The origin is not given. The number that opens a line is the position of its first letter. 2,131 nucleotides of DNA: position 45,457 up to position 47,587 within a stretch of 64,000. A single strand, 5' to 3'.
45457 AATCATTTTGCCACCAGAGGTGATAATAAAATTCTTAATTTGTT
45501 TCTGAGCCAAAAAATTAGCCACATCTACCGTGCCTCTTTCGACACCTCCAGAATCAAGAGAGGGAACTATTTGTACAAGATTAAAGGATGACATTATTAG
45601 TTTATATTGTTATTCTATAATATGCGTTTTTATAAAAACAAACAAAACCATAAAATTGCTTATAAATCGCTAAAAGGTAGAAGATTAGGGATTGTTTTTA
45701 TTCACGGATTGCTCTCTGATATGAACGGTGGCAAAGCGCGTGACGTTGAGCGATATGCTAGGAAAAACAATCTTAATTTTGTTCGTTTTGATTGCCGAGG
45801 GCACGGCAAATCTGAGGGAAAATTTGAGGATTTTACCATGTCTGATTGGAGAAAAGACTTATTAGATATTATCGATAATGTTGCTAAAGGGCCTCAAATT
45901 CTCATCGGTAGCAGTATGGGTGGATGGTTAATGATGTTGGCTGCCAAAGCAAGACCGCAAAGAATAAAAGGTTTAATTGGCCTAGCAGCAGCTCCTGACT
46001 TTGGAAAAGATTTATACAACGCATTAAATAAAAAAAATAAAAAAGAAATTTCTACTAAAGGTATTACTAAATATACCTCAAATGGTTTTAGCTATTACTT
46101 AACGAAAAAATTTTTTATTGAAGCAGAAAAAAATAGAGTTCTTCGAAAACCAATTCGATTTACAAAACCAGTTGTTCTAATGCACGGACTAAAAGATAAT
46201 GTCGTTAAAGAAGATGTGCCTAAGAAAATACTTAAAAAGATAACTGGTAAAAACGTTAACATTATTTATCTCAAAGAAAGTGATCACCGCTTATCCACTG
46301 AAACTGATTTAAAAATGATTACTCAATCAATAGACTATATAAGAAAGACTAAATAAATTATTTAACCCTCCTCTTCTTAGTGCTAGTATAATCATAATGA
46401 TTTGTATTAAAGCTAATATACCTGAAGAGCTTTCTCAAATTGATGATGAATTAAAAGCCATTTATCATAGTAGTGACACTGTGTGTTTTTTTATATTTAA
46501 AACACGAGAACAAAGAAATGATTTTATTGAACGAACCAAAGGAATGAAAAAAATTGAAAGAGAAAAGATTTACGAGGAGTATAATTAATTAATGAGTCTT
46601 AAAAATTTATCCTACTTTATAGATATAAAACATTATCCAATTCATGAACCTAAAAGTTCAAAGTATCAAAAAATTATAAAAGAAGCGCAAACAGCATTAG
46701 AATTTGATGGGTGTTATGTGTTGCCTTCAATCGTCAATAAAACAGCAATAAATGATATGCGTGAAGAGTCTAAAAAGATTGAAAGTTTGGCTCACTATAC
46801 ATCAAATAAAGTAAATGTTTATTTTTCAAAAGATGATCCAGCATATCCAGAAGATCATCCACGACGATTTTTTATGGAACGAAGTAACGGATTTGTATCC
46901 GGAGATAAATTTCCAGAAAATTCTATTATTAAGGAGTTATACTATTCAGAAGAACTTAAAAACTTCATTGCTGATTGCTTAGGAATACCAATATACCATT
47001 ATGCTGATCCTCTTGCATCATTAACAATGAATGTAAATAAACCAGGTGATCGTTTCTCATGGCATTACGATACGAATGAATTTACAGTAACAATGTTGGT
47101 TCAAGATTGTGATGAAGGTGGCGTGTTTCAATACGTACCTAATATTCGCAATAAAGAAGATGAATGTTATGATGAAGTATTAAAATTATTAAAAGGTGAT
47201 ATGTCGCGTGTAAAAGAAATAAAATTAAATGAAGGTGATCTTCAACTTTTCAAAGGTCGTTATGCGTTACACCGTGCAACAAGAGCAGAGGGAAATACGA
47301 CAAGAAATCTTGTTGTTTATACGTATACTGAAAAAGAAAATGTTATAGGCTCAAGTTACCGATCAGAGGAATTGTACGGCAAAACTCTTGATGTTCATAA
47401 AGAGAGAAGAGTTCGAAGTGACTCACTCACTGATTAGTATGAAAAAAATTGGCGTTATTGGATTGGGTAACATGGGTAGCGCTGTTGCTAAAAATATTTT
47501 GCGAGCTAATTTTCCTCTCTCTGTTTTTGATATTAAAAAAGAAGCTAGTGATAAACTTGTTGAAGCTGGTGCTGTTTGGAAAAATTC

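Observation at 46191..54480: ~8-kb gene cassette inserted at the 3' end of the hydrolase gene, flanked by a ~165-nt direct repeat whose distal copy is a decayed gene fragment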

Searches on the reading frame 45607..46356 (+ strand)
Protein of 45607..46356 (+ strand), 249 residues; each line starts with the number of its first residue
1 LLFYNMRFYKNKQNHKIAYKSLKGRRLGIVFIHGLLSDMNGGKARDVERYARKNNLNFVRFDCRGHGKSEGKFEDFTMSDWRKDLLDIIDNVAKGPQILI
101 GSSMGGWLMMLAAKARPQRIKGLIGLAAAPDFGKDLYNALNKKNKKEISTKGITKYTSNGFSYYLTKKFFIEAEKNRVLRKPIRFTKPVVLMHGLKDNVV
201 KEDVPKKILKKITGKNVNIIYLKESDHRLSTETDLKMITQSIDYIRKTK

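Call 6: search_protein_families(library=pfam, proteins=[window:45607-46356:+])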
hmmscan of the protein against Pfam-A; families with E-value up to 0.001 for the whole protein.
window:45607-46356:+ (249 aa): 7 families
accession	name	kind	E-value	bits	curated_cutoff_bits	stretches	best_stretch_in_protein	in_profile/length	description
PF12146.15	Hydrolase_4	-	1.9e-20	73.6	27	2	29-135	7-116/239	Serine aminopeptidase, S33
PF00561.26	Abhydrolase_1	-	2.5e-15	57.3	25.8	1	29-141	3-118/245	alpha/beta hydrolase fold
PF12697.13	Abhydrolase_6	-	6.1e-11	43.8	26.3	1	29-133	1-97/217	Alpha/beta hydrolase family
PF02129.25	Peptidase_S15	-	2.6e-06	27.8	23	1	58-135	54-135/262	X-Pro dipeptidyl-peptidase (S15 family)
PF00326.27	Peptidase_S9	-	4.5e-06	26.7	22.6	1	99-233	68-193/213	Prolyl oligopeptidase family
PF11144.14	DUF2920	-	7.2e-05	22.6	24.7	1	84-225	175-332/400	Protein of unknown function (DUF2920)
PF20408.4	Abhydrolase_11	-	0.00012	22.3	27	0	29-126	5-105/193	Alpha/beta hydrolase domain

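Call 10: find_related_loci(query=window:45607-46353:+, collection=genome_contigs, flank=10000)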
Query window:45607-46353:+ (249 aa) in genome_contigs; peptide patterns used: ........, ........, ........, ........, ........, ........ (x = any residue, [..] = any of these).
377 stretches matched a pattern; 31 encode a relative of the query (tblastn E <= 1e-3); 31 distinct loci.
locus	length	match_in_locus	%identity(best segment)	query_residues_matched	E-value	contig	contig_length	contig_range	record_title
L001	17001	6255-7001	94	1-249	2e-160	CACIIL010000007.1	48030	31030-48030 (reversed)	uncultured Alphaproteobacteria bacterium isolate AG-435-K07 genome assembly, contig: AG-435-K07_NODE_7, whole genome sho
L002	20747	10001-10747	94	1-249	6e-160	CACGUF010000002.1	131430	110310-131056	uncultured Alphaproteobacteria bacterium isolate AG-426-C22 genome assembly, contig: AG-426-C22_NODE_2, whole genome sho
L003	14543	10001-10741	93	1-247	2e-157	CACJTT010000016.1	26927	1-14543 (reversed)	uncultured Alphaproteobacteria bacterium isolate AG-447-P14 genome assembly, contig: AG-447-P14_NODE_16, whole genome sh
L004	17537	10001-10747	92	1-249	1e-155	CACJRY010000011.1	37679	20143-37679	MAG: uncultured Alphaproteobacteria bacterium isolate AG-447-O15 genome assembly, contig: AG-447-O15_NODE_11, whole geno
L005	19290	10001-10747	92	1-249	1e-155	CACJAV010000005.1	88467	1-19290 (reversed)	MAG: uncultured Alphaproteobacteria bacterium isolate AG-447-A02 genome assembly, contig: AG-447-A02_NODE_5, whole genom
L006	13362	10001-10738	90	1-246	2e-151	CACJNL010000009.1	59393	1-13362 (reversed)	uncultured Alphaproteobacteria bacterium isolate AG-447-J18 genome assembly, contig: AG-447-J18_NODE_9, whole genome sho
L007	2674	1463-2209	89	1-249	3e-159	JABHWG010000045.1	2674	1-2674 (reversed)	MAG: Pelagibacteraceae bacterium isolate SI047_bin126 k141_662711, whole genome shotgun sequence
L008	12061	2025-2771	88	1-249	2e-149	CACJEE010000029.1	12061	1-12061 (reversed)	MAG: uncultured Alphaproteobacteria bacterium isolate AG-447-C07 genome assembly, contig: AG-447-C07_NODE_29, whole geno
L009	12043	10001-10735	89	2-246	1e-148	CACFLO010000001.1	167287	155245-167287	uncultured Alphaproteobacteria bacterium isolate AG-414-A22 genome assembly, contig: AG-414-A22_NODE_1, whole genome sho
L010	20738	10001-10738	87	1-246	3e-148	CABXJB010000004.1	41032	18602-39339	MAG: uncultured Alphaproteobacteria bacterium isolate AG-319-E03 genome assembly, contig: AG-319-E03_NODE_4, whole genom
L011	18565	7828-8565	87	1-246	1e-147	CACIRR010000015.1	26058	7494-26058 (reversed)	uncultured Alphaproteobacteria bacterium isolate AG-439-A19 genome assembly, contig: AG-439-A19_NODE_15, whole genome sh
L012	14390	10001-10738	87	1-246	1e-147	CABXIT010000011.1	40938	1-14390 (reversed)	MAG: uncultured Alphaproteobacteria bacterium isolate AG-319-D07 genome assembly, contig: AG-319-D07_NODE_11, whole geno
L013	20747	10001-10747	88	1-249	8e-144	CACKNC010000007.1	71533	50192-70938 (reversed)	MAG: uncultured Alphaproteobacteria bacterium isolate AG-457-A08 genome assembly, contig: AG-457-A08_NODE_7, whole genom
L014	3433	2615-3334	88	1-240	1e-148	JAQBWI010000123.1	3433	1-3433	MAG: Proteobacteria bacterium isolate casp150-mb.224 NODE_63368_length_3433_cov_0.062987, whole genome shotgun sequence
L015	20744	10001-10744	82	1-248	5e-142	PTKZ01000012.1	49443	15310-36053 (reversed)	MAG: Alphaproteobacteria bacterium MarineAlpha5_Bin5 CFH15_12, whole genome shotgun sequence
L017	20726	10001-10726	57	4-245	1e-90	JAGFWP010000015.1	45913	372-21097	MAG: Pelagibacteraceae bacterium isolate V_ETNP_2014_S06_SV63_150m_MAG_01 V_ETNP_2014_S06_SV63_150m_MAG_01--15, whole ge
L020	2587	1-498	63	81-246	3e-69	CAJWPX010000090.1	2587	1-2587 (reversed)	MAG TPA_asm: uncultured Candidatus Marinimicrobia bacterium isolate ERR598971_bin.15_MetaBAT_v2.12.1_MAG genome assembly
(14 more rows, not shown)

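Call 36: find_homologous_proteins(query=window:45607-46353:+, max_evalue=0.00001)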
Query window:45607-46353:+ (249 aa): 5487 proteins with E <= 0.00001 among 6169 candidates; the best 120 are listed.
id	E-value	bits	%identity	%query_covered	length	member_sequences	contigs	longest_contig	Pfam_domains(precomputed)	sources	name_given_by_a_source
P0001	7.1e-145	499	92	97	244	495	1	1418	PF02129.25,PF00326.28,PF12697.14,PF00561.27,PF12146.16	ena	-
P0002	9.6e-144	495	90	98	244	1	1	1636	PF00326.28,PF12697.14,PF11144.15,PF00561.27,PF12146.16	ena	-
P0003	3.4e-142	490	90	98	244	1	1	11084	PF02129.25,PF00326.28,PF12697.14,PF00561.27,PF12146.16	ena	-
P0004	3.4e-142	490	90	97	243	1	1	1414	PF02129.25,PF00326.28,PF12697.14,PF11144.15,PF00561.27,PF12146.16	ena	-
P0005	3.9e-142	490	89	98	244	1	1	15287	PF00326.28,PF12697.14,PF11144.15,PF00561.27,PF12146.16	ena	-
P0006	4.6e-142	490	90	97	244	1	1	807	PF02129.25,PF00326.28,PF12697.14,PF00561.27,PF12146.16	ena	-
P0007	1.3e-141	488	90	98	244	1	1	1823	PF02129.25,PF00326.28,PF12697.14,PF00561.27,PF12146.16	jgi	-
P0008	1.6e-141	488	89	98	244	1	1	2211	PF02129.25,PF00326.28,PF12697.14,PF11144.15,PF00561.27,PF12146.16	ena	-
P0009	2.1e-141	488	89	97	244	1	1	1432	PF02129.25,PF00326.28,PF12697.14,PF11144.15,PF00561.27,PF12146.16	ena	-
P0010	2.4e-141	487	90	97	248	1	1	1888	PF02129.25,PF00326.28,PF12697.14,PF00561.27,PF12146.16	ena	-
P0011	2.6e-141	487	90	97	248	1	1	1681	PF02129.25,PF00326.28,PF12697.14,PF00561.27,PF12146.16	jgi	-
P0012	3.0e-141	487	89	98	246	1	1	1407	PF12697.14,PF00561.27,PF12146.16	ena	-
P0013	3.8e-141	487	89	97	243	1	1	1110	PF02129.25,PF12697.14,PF11144.15,PF00561.27,PF12146.16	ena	-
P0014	4.1e-141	487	89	98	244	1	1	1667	PF00326.28,PF12697.14,PF11144.15,PF00561.27,PF12146.16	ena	-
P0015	4.4e-141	487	88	98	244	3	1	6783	PF00326.28,PF12697.14,PF11144.15,PF00561.27,PF12146.16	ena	-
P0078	6.3e-138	476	86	98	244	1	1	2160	PF00326.28,PF12697.14,PF00561.27,PF12146.16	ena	-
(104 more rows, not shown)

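Call 39: find_encoding_contigs(protein=P0005, flank=10000, max_places=3)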
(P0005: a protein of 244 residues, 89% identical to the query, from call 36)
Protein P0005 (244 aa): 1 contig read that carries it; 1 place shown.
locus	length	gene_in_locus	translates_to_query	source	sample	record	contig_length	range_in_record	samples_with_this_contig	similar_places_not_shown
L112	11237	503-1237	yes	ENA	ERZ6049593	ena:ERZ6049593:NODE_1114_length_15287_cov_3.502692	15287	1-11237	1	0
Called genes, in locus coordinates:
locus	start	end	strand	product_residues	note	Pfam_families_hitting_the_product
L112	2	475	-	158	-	?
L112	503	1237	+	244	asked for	PF12146:Hydrolase_4, PF00561:Abhydrolase_1, PF12697:Abhydrolase_6, PF00326:Peptidase_S9 (weak), PF11144:DUF2920 (weak)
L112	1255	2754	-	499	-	PF01970:TctA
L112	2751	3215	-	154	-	PF07331:TctB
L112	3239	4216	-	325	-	PF03401:TctC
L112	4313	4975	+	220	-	PF00072:Response_reg, PF00486:Trans_reg_C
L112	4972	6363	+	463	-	PF08521:2CSK_N, PF26769:HAMP_PhoQ (weak), PF00512:HisKA (weak), PF02518:HATPase_c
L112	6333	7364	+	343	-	PF01547:SBP_bac_1, PF13531:SBP_bac_11, PF13343:SBP_bac_6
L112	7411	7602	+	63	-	-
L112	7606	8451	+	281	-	PF23169:HalD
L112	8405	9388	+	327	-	PF02826:2-Hacid_dh_C, PF03446:NAD_binding_2, PF03807:F420_oxidored (faint), PF14833:NAD_binding_11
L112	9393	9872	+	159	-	-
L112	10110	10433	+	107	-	PF07045:DUF1330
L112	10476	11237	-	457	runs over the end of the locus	PF01645:Glu_synthase, PF01493:GXGXG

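Call 40: find_encoding_contigs(protein=P0003, flank=10000, max_places=3)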
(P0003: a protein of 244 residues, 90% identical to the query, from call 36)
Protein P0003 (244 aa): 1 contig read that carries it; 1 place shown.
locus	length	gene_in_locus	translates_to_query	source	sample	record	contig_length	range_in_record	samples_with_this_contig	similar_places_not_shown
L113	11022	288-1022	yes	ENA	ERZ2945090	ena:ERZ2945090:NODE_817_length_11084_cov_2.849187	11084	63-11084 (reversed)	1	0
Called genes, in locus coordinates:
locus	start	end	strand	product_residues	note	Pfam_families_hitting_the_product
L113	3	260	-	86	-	?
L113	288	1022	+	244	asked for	PF12146:Hydrolase_4, PF00561:Abhydrolase_1, PF12697:Abhydrolase_6, PF00326:Peptidase_S9 (weak), PF02129:Peptidase_S15 (faint)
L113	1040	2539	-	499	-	PF01970:TctA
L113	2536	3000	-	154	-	PF07331:TctB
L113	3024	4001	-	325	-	PF03401:TctC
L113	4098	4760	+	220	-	PF00072:Response_reg, PF00486:Trans_reg_C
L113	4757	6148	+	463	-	PF08521:2CSK_N, PF26769:HAMP_PhoQ (weak), PF00512:HisKA (weak), PF02518:HATPase_c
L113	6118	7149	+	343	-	PF01547:SBP_bac_1, PF13531:SBP_bac_11, PF13343:SBP_bac_6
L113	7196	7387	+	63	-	-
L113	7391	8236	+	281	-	PF23169:HalD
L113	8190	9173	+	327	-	PF02826:2-Hacid_dh_C (weak), PF03446:NAD_binding_2, PF03807:F420_oxidored (faint), PF14833:NAD_binding_11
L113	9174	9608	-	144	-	PF00583:Acetyltransf_1, PF13508:Acetyltransf_7 (weak)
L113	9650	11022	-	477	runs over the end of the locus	?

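Call 43: search_protein_families(library=ncbifam, proteins=[window:45622-46356:+], max_evalue=0.00001)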
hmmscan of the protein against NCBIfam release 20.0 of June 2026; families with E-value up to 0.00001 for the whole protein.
window:45622-46356:+ (244 aa): 11 families
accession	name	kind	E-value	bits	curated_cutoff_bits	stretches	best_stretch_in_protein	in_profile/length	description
NF050089.1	i_nPHAscl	equivalog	7.5e-15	54.7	300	1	9-140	6-134/288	intracellular short-chain-length polyhydroxyalkanoate depolymerase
NF051488.1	bifunc_PcaDC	exception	1.8e-13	50.4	390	1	49-169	37-154/375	bifunctional 3-oxoadipate enol-lactonase/4-carboxymuconolactone decarboxylase PcaDC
TIGR02427.1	protocat_pcaD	equivalog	5.8e-13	48.8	255.85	1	48-169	37-155/251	3-oxoadipate enol-lactonase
NF007954.0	PRK10673.1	equivalog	9.3e-13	48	399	1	9-125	4-116/255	esterase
NF051487.1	bifunc_PcaCD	exception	7.1e-12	45.1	430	1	48-167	196-314/413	bifunctional 4-carboxymuconolactone decarboxylase/3-oxoadipate enol-lactonase PcaCD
NF011457.0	PRK14875.1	equivalog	9.6e-12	44.5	307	1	9-124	119-232/372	acetoin dehydrogenase dihydrolipoyllysine-residue acetyltransferase subunit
NF041759.1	mac_hydro_EstT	equivalog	1.1e-09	37.9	450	0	43-125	44-128/278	macrolide hydrolase EstT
TIGR03695.1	menH_SHCHC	equivalog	1.6e-09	37.6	208.55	1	24-119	5-100/252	2-succinyl-6-hydroxy-2,4-cyclohexadiene-1-carboxylate synthase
NF052610.1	macro_16_ester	equivalog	5.5e-09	35.8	420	1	51-140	52-143/281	alpha/beta fold macrolide esterase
NF008340.0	PRK11126.1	equivalog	8.8e-07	28.4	261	1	19-119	12-108/255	2-succinyl-6-hydroxy-2,4-cyclohexadiene-1-carboxylate synthase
TIGR01738.1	bioH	equivalog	2.2e-06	27.5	206.95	0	25-129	8-104/245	pimeloyl-ACP methyl ester esterase BioH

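Call 47: find_encoding_contigs(protein=P0078, flank=10000, max_places=3)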
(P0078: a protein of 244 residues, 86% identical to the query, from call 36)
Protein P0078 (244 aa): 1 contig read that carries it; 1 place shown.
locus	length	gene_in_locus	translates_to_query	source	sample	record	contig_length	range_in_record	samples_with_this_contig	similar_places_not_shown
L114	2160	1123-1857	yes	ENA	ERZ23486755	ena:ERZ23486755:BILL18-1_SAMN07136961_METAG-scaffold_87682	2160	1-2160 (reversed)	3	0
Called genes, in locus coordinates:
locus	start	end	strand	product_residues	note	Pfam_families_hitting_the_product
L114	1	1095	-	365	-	?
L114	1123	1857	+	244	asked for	PF12146:Hydrolase_4, PF00561:Abhydrolase_1, PF12697:Abhydrolase_6, PF00326:Peptidase_S9 (faint)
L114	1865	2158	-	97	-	?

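Call 48: find_encoding_contigs(protein=P0014, flank=10000, max_places=3)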
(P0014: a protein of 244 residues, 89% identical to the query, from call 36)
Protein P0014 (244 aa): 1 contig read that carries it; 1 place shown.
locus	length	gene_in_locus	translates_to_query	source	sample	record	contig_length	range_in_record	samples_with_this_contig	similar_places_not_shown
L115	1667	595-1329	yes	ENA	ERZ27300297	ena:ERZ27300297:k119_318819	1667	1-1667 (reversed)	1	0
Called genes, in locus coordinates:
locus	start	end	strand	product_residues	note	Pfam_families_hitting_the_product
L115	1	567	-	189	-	?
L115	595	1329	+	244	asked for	PF12146:Hydrolase_4, PF00561:Abhydrolase_1, PF12697:Abhydrolase_6, PF00326:Peptidase_S9 (weak), PF11144:DUF2920 (weak)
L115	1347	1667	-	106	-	?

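Call 55: find_related_loci(query=window:45622-46353:+, collection=viral_contigs, flank=10000)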
Query window:45622-46353:+ (244 aa) in viral_contigs; peptide patterns used: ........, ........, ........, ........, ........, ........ (x = any residue, [..] = any of these).
55 stretches matched a pattern, but none encodes a relative of the query by tblastn (E <= 1e-3).

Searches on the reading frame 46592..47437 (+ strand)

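Call 6: search_protein_families(library=pfam, proteins=[window:46592-47437:+])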
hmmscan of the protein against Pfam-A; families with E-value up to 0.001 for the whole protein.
window:46592-47437:+ (281 aa): 1 family
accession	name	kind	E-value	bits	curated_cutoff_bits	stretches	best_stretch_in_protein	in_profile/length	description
PF23169.1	HalD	-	2.3e-17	63.6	26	1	102-251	65-214/228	Halogenase D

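Call 43: search_protein_families(library=ncbifam, proteins=[window:46592-47437:+], max_evalue=0.00001)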
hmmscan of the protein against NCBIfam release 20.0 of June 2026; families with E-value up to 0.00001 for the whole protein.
window:46592-47437:+ (281 aa): 0 families
